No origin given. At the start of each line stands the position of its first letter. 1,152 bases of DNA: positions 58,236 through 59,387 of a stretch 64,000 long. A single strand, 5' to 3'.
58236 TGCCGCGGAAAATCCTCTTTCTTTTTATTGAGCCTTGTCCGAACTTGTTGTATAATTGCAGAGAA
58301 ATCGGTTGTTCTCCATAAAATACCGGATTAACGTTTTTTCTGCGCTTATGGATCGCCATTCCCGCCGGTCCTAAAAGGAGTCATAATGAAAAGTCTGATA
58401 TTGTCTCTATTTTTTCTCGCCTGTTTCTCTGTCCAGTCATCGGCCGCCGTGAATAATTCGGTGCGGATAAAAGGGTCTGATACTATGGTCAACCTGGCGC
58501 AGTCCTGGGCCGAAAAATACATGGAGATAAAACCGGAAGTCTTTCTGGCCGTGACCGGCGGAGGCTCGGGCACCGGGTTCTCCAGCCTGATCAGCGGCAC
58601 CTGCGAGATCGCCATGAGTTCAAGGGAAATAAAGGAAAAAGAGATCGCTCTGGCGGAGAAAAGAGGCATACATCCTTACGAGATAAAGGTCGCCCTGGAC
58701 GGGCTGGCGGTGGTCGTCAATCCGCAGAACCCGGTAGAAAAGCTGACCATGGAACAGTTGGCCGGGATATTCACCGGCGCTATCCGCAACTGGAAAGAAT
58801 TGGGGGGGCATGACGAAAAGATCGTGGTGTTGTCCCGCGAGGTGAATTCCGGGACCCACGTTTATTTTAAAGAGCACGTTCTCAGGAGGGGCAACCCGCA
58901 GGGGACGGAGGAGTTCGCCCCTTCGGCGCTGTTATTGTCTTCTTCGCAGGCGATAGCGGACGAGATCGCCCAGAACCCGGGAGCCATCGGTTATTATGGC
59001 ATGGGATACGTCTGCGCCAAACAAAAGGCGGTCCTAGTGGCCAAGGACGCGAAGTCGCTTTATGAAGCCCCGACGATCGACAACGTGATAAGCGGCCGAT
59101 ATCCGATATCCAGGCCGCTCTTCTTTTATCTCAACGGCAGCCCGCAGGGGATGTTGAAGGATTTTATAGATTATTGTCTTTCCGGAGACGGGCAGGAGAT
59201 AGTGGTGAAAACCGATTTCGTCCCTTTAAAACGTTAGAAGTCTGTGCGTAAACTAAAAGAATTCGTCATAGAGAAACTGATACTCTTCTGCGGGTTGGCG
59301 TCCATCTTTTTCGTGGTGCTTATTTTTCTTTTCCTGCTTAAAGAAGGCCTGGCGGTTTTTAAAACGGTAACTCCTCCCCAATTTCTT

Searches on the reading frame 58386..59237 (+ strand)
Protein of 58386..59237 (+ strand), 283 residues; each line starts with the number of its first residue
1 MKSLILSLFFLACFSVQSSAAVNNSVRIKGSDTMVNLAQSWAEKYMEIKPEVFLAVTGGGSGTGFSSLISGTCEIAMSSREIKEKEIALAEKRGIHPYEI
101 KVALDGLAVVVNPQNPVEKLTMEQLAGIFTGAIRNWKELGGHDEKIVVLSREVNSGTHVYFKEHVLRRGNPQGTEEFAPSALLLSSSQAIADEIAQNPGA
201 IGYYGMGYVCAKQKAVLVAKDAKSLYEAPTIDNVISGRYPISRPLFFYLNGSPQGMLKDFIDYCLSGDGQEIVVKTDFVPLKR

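Call 28: search_protein_families(library=pfam, proteins=[window:58386-59237:+], max_evalue=0.001)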
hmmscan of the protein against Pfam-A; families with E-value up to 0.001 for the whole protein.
window:58386-59237:+ (283 aa): 2 families
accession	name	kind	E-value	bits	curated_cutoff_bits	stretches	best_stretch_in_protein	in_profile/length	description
PF12849.12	PBP_like_2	-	4.7e-50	171.3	27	1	16-266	2-265/267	PBP superfamily domain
PF12727.12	PBP_like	-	3.2e-14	53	27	1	43-210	2-155/193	PBP superfamily domain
